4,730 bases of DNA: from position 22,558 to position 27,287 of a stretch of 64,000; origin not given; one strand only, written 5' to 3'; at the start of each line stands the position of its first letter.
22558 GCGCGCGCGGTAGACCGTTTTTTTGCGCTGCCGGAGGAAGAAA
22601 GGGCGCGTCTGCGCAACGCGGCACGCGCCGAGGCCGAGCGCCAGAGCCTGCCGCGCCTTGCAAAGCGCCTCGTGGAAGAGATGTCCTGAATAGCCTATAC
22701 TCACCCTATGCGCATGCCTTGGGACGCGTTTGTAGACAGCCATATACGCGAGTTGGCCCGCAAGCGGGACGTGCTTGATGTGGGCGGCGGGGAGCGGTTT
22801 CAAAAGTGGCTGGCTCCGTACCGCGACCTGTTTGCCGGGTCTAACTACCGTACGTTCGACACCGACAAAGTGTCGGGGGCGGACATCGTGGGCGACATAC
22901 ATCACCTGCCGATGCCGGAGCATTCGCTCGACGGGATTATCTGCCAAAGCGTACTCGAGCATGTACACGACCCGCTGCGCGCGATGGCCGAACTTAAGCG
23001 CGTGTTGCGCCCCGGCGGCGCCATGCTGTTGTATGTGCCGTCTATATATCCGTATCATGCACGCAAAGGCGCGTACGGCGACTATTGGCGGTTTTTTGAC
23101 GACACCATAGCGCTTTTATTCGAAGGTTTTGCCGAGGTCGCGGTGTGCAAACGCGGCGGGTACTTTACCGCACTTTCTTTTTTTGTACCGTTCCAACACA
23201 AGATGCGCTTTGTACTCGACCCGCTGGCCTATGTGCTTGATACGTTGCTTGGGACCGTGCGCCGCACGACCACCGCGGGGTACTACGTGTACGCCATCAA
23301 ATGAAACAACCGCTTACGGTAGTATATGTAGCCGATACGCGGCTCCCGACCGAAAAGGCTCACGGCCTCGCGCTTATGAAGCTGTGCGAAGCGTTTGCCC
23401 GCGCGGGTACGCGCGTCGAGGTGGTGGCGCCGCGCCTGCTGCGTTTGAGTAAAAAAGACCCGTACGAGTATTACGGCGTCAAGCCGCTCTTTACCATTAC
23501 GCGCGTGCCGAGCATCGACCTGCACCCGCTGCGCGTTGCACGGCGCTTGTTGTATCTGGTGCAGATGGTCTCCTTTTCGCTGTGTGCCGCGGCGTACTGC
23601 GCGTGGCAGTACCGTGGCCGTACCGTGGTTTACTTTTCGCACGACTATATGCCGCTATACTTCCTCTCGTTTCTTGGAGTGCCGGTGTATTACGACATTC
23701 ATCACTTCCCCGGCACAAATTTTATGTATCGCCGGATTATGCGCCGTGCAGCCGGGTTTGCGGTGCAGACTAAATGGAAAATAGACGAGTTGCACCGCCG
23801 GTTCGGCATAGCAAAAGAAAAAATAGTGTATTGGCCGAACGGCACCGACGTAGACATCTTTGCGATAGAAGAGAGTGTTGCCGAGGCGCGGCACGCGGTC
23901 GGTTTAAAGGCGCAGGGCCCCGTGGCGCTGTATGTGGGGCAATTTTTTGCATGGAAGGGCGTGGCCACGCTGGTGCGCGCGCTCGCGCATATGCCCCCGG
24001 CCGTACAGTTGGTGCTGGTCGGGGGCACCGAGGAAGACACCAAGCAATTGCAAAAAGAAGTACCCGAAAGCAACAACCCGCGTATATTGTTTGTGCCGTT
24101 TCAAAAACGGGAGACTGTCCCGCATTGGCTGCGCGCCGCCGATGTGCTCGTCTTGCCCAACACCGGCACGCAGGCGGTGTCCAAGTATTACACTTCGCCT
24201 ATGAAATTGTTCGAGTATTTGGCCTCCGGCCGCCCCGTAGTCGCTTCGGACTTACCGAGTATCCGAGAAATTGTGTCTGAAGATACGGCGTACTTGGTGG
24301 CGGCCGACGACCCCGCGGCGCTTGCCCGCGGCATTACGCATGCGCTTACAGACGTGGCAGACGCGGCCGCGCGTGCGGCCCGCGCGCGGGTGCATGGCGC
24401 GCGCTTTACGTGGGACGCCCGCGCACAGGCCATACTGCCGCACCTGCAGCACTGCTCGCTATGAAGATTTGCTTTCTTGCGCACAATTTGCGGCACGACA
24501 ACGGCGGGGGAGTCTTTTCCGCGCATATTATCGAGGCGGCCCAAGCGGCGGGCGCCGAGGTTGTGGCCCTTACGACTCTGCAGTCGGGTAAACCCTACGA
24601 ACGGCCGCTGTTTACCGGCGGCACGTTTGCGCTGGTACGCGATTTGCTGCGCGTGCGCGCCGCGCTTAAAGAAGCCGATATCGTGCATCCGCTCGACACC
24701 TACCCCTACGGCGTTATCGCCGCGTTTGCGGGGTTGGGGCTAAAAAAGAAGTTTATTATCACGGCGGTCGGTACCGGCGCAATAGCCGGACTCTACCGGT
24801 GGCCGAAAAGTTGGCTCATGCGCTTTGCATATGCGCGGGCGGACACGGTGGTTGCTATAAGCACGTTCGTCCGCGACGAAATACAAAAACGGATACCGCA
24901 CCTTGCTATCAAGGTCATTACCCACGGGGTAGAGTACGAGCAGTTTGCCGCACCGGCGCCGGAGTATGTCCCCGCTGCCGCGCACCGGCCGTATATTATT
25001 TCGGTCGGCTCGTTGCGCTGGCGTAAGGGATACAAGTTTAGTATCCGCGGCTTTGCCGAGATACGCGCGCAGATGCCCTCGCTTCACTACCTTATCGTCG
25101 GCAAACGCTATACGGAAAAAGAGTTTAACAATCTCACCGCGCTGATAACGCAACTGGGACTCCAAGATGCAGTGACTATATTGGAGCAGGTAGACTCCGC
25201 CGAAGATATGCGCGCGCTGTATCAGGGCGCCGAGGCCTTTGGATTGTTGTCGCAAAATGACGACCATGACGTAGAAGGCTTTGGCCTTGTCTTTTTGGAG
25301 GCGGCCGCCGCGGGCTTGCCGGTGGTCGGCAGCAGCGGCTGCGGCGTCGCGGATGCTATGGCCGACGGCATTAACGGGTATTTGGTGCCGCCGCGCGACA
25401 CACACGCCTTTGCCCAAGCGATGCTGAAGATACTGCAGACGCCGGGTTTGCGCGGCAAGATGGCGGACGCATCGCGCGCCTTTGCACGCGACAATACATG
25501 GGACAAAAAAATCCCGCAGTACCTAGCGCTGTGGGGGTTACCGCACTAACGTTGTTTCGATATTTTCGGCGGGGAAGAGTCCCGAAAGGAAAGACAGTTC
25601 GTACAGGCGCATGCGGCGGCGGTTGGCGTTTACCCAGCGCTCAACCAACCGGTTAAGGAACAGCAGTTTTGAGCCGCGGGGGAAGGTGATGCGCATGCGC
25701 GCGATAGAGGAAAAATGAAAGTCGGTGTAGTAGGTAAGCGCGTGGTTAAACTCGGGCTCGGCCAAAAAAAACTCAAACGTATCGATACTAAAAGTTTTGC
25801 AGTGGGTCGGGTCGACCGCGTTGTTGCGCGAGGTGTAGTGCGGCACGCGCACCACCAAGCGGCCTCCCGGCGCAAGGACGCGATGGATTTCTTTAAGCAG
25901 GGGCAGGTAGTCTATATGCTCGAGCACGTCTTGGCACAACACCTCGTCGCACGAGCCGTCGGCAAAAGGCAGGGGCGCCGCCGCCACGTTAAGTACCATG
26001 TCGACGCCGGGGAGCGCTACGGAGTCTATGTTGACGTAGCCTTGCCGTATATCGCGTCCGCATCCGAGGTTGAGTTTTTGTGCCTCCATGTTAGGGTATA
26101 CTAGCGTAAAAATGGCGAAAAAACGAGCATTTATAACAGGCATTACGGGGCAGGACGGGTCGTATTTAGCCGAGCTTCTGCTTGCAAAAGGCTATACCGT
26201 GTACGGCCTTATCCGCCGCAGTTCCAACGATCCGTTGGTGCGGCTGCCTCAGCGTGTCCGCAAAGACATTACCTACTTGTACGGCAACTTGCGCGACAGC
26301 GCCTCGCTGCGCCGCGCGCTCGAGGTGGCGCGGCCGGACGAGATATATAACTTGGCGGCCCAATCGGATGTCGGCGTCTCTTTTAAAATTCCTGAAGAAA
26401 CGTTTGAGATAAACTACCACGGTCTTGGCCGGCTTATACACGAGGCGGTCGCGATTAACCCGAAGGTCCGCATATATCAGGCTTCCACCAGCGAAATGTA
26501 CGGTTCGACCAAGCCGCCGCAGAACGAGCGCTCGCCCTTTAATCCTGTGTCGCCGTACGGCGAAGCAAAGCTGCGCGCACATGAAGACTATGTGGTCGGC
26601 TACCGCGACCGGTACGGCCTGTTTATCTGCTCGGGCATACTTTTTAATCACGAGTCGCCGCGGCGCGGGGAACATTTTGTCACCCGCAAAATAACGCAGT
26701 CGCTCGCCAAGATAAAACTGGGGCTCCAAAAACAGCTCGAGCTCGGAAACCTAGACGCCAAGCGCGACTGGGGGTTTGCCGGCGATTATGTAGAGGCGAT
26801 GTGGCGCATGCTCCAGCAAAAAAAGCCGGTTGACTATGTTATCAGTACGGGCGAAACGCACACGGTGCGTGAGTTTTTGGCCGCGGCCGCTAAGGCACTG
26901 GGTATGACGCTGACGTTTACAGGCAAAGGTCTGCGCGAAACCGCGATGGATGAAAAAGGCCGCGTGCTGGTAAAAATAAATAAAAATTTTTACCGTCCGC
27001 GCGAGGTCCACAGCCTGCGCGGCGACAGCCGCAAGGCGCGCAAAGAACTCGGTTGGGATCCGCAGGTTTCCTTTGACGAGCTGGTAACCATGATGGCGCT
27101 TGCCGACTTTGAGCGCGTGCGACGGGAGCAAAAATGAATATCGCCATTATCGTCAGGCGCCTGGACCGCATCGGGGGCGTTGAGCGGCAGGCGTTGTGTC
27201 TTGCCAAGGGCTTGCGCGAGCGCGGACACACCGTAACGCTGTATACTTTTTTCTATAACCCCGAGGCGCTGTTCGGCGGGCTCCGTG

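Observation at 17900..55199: A 37 kb, almost entirely co-directional glycan assembly and decoration island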

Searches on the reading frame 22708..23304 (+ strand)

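Call 6: search_protein_families(library=pfam, proteins=[window:22708-23304:+], max_evalue=0.001)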
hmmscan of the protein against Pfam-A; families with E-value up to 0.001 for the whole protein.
window:22708-23304:+ (198 aa): 6 families
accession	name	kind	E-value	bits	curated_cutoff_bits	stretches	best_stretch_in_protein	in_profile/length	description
PF08241.18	Methyltransf_11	-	2.2e-14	54.3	21.2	1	54-107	37-94/95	Methyltransferase domain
PF13489.12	Methyltransf_23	-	2.2e-11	44.2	27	1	16-130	20-138/164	Methyltransferase domain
PF13649.12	Methyltransf_25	-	6.7e-08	33.6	27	1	60-104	51-97/97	Methyltransferase domain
PF13847.12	Methyltransf_31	-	2.4e-06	27.7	27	1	61-108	60-109/145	Methyltransferase domain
PF08242.18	Methyltransf_12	-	3e-05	25.1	30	1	68-105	64-97/98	Methyltransferase domain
PF05148.21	Methyltransf_8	-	0.00024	21.5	27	1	9-106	60-154/219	Hypothetical methyltransferase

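Call 93: search_protein_families(library=ncbifam, proteins=[window:22708-23304:+], max_evalue=0.00001)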
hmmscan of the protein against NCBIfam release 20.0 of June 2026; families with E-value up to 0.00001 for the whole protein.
window:22708-23304:+ (198 aa): 7 families
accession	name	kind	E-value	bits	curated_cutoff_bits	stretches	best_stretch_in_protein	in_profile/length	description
NF045667.1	MTase_DVU1556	equivalog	7.4e-10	38.6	155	1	58-108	69-119/213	DVU_1556 family methyltransferase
NF008823.0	PRK11873.1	subfamily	8.6e-07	28.7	263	1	60-106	133-179/272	arsenite methyltransferase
TIGR00452.1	TIGR00452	equivalog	1.4e-06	27.4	275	0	64-108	175-219/316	tRNA 5-methoxyuridine(34)/uridine 5-oxyacetic acid(34) synthase CmoB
NF001241.0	PRK00216.1-2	equivalog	5.1e-06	26.3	327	1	59-120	98-159/231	demethylmenaquinone methyltransferase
NF011650.0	PRK15068.1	equivalog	5.2e-06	25.6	209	0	64-108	181-225/324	tRNA 5-methoxyuridine(34)/uridine 5-oxyacetic acid(34) synthase CmoB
NF052510.1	methyltran_MpqE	exception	6.5e-06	25.7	335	0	61-107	104-150/234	methyl-plastoquinone biosynthesis methyltransferase MpqE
TIGR02072.1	BioC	equivalog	8.4e-06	25.8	184.95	0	59-108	83-132/244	malonyl-ACP O-methyltransferase BioC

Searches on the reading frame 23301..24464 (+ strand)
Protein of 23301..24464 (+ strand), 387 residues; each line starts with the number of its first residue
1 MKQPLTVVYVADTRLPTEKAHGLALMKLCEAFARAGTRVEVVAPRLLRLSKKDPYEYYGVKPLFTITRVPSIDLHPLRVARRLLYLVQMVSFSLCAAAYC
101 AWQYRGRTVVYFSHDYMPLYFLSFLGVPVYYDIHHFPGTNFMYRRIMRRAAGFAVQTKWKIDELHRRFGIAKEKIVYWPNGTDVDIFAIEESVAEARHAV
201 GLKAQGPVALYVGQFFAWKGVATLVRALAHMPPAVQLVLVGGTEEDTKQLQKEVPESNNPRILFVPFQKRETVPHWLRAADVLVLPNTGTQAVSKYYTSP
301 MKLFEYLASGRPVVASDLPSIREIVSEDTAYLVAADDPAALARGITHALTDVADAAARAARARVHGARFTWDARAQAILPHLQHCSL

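Call 6: search_protein_families(library=pfam, proteins=[window:23301-24464:+], max_evalue=0.001)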
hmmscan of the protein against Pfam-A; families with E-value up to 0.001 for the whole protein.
window:23301-24464:+ (387 aa): 5 families
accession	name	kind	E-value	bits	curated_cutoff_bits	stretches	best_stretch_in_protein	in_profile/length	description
PF13692.12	Glyco_trans_1_4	-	2.9e-25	89.6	27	1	207-351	2-142/142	Glycosyl transferases group 1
PF00534.26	Glycos_transf_1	-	3.3e-22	79.3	26.4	1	196-358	5-165/172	Glycosyl transferases group 1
PF13524.12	Glyco_trans_1_2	-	5.7e-13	49.5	25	1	224-379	5-143/144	Glycosyl transferase-like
PF13439.12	Glyco_transf_4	-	2.3e-12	47.7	28.5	1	26-185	9-169/170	Glycosyltransferase Family 4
PF20706.3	GT4-conflict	-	8.9e-06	25.4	26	0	203-286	194-288/385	Family 4 Glycosyltransferase in conflict systems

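Call 93: search_protein_families(library=ncbifam, proteins=[window:23301-24464:+], max_evalue=0.00001)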
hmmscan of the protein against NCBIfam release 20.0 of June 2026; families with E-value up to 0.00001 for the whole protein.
window:23301-24464:+ (387 aa): 19 families
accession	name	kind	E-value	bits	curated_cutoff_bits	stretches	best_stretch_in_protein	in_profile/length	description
TIGR04063.1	stp3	hypoth_equivalog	9e-25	87.4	442.05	1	164-373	172-383/397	TIGR04063 family PEP-CTERM/XrtA system glycosyltransferase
NF007640.0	PRK10307.1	subfamily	4.2e-19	68.7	276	1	166-372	187-392/411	WcaI family glycosyltransferase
TIGR03449.1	mycothiol_MshA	equivalog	9.2e-19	67.6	462.5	1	145-380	160-398/406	D-inositol-3-phosphate glycosyltransferase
NF053787.1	GlcN_PG_synth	equivalog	4.2e-18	65.3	480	1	167-384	160-358/361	N-acetylglucosaminyl phosphatidylglycerol synthase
TIGR04047.1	MSMEG_0565_glyc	hypoth_equivalog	5.8e-18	65.1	259.85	1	144-380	134-369/373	MSMEG_0565 family glycosyltransferase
TIGR02149.1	glgA_Coryne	subfamily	5.5e-16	58.7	302.4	1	154-376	150-381/391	glycogen synthase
NF047676.1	TeichurnBiosyTuaH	equivalog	1.9e-15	56.7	550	1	144-364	153-367/384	teichuronic acid biosynthesis protein TuaH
TIGR03088.1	stp2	hypoth_equivalog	4.6e-14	52.2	409.05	1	132-376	115-364/374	TIGR03088 family PEP-CTERM/XrtA system glycosyltransferase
NF047684.1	TeichurnBiosyTuaC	equivalog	3.5e-13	49.3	550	1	170-352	182-355/391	teichuronic acid biosynthesis protein TuaC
NF038295.1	EPS_HpsP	equivalog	6.9e-12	45.1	550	1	150-380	155-382/388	hormogonium polysaccharide biosynthesis glycosyltransferase HpsP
NF038298.1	EPS_HpsO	equivalog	3.3e-10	39.3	575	1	165-356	161-357/388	hormogonium polysaccharide biosynthesis glycosyltransferase HpsO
NF041876.1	EPS_EpsE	equivalog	5.3e-09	35.8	400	1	148-377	160-388/389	exopolysaccharide biosynthesis GT4 family glycosyltransferase EpsE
TIGR04007.1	wcaI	equivalog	6.1e-08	31.7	800.45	1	167-350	190-376/407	colanic acid biosynthesis glycosyltransferase WcaI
TIGR04157.1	glyco_rSAM_CFB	subfamily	7e-08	31.9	400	1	163-330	183-344/406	TIGR04157 family glycosyltransferase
NF053513.1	Gtran_IagA_BgsA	equivalog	1e-07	31.3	460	1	163-350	118-298/333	LTA glycolipid anchor biosynthesis glycosyltransferase, IagA/BgsA family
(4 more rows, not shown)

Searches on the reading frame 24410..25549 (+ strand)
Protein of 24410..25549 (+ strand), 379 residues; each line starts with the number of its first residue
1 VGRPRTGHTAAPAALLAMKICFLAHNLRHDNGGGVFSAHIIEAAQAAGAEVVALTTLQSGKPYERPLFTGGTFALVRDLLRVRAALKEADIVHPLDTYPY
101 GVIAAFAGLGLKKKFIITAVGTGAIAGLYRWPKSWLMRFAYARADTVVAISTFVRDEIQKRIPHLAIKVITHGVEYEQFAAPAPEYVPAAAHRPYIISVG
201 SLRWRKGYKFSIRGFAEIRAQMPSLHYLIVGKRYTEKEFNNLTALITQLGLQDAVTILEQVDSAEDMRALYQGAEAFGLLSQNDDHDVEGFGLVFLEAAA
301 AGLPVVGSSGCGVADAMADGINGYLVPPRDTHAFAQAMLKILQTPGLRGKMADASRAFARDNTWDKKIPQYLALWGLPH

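Call 6: search_protein_families(library=pfam, proteins=[window:24410-25549:+], max_evalue=0.001)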
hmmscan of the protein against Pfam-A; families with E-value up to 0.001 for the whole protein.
window:24410-25549:+ (379 aa): 6 families
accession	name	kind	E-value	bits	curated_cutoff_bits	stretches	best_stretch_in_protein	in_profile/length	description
PF00534.26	Glycos_transf_1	-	1.2e-34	119.8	26.4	1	192-356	14-170/172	Glycosyl transferases group 1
PF13692.12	Glyco_trans_1_4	-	1.2e-29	103.8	27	1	193-343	1-141/142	Glycosyl transferases group 1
PF13439.12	Glyco_transf_4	-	6.9e-13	49.4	28.5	1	31-177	2-169/170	Glycosyltransferase Family 4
PF20706.3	GT4-conflict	-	2.1e-11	43.9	26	1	141-366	144-380/385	Family 4 Glycosyltransferase in conflict systems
PF13579.12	Glyco_trans_4_4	-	1.3e-10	42.3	29.7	1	32-160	2-144/158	Glycosyl transferase 4-like domain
PF13524.12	Glyco_trans_1_2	-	1.5e-05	25.4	25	1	218-372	9-143/144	Glycosyl transferase-like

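Call 93: search_protein_families(library=ncbifam, proteins=[window:24461-25549:+], max_evalue=0.00001)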
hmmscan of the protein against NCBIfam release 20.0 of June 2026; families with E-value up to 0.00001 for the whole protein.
window:24461-25549:+ (362 aa): 25 families
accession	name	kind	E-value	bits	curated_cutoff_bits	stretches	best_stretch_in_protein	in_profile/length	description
NF041876.1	EPS_EpsE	equivalog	5.5e-30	104.9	400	1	122-341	157-375/389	exopolysaccharide biosynthesis GT4 family glycosyltransferase EpsE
TIGR04047.1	MSMEG_0565_glyc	hypoth_equivalog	3e-24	85.8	259.85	1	123-355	135-368/373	MSMEG_0565 family glycosyltransferase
TIGR03999.1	thiol_BshA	equivalog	4.1e-23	81.9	273.7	1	71-358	84-370/375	N-acetyl-alpha-D-glucosaminyl L-malate synthase BshA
TIGR03449.1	mycothiol_MshA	equivalog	1.7e-20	73.3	462.5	1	150-353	190-395/406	D-inositol-3-phosphate glycosyltransferase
TIGR02149.1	glgA_Coryne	subfamily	1.1e-18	67.6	302.4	1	116-348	134-377/391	glycogen synthase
TIGR03088.1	stp2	hypoth_equivalog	2.9e-18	66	409.05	1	113-358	123-370/374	TIGR03088 family PEP-CTERM/XrtA system glycosyltransferase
TIGR04005.1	wcaL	equivalog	1.2e-17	63.9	537.6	1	124-323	172-366/406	colanic acid biosynthesis glycosyltransferase WcaL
NF038229.1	Glyco4_Geo_Pelo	equivalog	1.6e-15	57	400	1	70-346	54-320/338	GPMC system family 4 glycosyltransferase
NF041010.1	glycosy_Agl16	equivalog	2.5e-15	56.2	575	1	118-349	125-339/352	glycosylation protein Agl16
TIGR04063.1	stp3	hypoth_equivalog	6.2e-15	55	442.05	1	119-356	150-390/397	TIGR04063 family PEP-CTERM/XrtA system glycosyltransferase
NF050063.1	ProtGlycPglJ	equivalog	5.6e-13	48.8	500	1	92-349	106-352/363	N-acetylgalactosamine-N,N'-diacetylbacillosaminyl-diphospho-undecaprenol 4-alpha-N-acetylgalactosaminyltransferase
NF053787.1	GlcN_PG_synth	equivalog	2.3e-10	39.9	480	1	234-355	239-353/361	N-acetylglucosaminyl phosphatidylglycerol synthase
TIGR02472.1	sucr_P_syn_N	equivalog_domain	2.5e-10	39.8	576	1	246-356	326-436/439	sucrose-phosphate synthase, putative, glycosyltransferase domain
NF047880.1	glyco_SdgA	exception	3.5e-10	39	800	1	173-327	312-456/488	serine-aspartate repeat adhesin O-glycosyltransferase SdgA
TIGR04157.1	glyco_rSAM_CFB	subfamily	3.2e-09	36.3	400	1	175-339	226-386/406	TIGR04157 family glycosyltransferase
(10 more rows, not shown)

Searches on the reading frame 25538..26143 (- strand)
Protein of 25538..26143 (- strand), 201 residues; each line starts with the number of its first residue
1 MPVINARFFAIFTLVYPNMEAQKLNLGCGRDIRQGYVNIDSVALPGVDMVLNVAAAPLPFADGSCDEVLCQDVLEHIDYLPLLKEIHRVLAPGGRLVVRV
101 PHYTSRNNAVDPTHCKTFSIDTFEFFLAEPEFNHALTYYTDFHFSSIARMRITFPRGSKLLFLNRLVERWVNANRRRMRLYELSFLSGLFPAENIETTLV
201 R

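Call 6: search_protein_families(library=pfam, proteins=[window:25538-26143:-], max_evalue=0.001)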
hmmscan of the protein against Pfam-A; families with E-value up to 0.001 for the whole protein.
window:25538-26143:- (201 aa): 4 families
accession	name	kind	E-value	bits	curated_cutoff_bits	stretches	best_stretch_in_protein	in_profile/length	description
PF08241.18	Methyltransf_11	-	4.8e-11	43.6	21.2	1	51-98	47-95/95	Methyltransferase domain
PF13649.12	Methyltransf_25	-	1.3e-05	26.3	27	1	54-94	54-97/97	Methyltransferase domain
PF13489.12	Methyltransf_23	-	1.7e-05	25.1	27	1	60-124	77-151/164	Methyltransferase domain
PF01209.24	Ubie_methyltran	-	0.00049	20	20.1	1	47-98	100-151/233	ubiE/COQ5 methyltransferase family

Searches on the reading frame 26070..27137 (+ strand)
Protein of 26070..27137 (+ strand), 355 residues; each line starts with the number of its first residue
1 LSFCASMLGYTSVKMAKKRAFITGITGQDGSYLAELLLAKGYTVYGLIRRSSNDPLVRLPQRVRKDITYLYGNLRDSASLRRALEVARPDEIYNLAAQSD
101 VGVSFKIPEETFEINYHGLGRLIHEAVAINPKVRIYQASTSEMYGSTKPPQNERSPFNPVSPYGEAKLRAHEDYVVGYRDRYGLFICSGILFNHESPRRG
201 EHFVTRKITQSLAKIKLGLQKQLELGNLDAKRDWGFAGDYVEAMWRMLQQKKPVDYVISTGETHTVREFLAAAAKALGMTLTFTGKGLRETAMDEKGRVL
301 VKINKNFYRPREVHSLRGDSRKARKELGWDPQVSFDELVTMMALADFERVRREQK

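Call 6: search_protein_families(library=pfam, proteins=[window:26070-27137:+], max_evalue=0.001)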
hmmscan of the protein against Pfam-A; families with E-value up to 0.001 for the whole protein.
window:26070-27137:+ (355 aa): 4 families
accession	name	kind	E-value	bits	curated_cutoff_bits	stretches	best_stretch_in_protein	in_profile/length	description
PF16363.11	GDP_Man_Dehyd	-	5.5e-122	407.8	27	1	21-342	1-332/332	GDP-mannose 4,6 dehydratase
PF01370.27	Epimerase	-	2.1e-63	214.4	20.9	1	21-258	2-239/240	NAD dependent epimerase/dehydratase family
PF04321.23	RmlD_sub_bind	-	1.1e-10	41.5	27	1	21-182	4-143/287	RmlD substrate binding domain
PF05368.20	NmrA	-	0.00018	21.6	27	1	17-87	2-70/298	NmrA-like family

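Call 17: search_protein_families(library=ncbifam, proteins=[window:26070-27137:+], max_evalue=0.01)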
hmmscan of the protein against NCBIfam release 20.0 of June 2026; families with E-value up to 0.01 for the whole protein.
window:26070-27137:+ (355 aa): 18 families
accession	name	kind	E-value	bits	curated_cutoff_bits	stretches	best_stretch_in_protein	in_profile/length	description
TIGR01472.1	gmd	equivalog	3.1e-124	414.6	415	1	18-349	1-341/342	GDP-mannose 4,6-dehydratase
TIGR04180.1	EDH_00030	hypoth_equivalog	2.9e-26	92.2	475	1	21-333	2-296/297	NAD-dependent 4,6-dehydratase LegB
TIGR01181.1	dTDP_gluc_dehyt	equivalog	3.1e-23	82.4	365.1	1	65-339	50-304/321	dTDP-glucose 4,6-dehydratase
TIGR02622.1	CDP_4_6_dhtase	equivalog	3.3e-20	72.5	278.45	1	17-132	4-121/352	CDP-glucose 4,6-dehydratase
TIGR01179.1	galE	equivalog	4.4e-19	68.5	262.3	1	21-170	3-152/332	UDP-glucose 4-epimerase GalE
NF007582.0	PRK10217.1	equivalog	8.1e-10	38.3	698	1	73-337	59-322/355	dTDP-glucose 4,6-dehydratase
TIGR03466.1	HpnA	hypoth_equivalog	1.2e-09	37.6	367.65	1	19-170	2-148/327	hopanoid-associated sugar epimerase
TIGR01214.1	rmlD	equivalog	3e-09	36.4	224.05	1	21-169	3-130/285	dTDP-4-dehydrorhamnose reductase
NF052578.1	StrlDmthSdmBMthl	equivalog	8.6e-09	35.6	600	1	21-168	4-145/328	sterol demethylase protein SdmB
NF007956.0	PRK10675.1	subfamily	2.8e-08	33.3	394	1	20-169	3-155/338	UDP-glucose 4-epimerase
NF007490.0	PRK10084.1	subfamily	4.4e-07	29.2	649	1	73-337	58-325/361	dTDP-glucose 4,6-dehydratase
NF043036.1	ErythonDh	equivalog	5.3e-05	22.6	325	1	21-168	4-154/321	D-erythronate dehydrogenase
NF041015.1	UDPsulfquin_syn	equivalog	0.00024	20.2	575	1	59-148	60-152/384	UDP-sulfoquinovose synthase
NF011728.1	PRK15181.1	equivalog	0.00044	19.3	760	1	11-168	9-170/348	Vi polysaccharide biosynthesis UDP-N-acetylglucosaminuronic acid C-4 epimerase TviC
NF005998.1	PRK08125.1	equivalog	0.00048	18.6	777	1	14-148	312-440/649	bifunctional UDP-4-amino-4-deoxy-L-arabinose formyltransferase/UDP-glucuronic acid oxidase ArnA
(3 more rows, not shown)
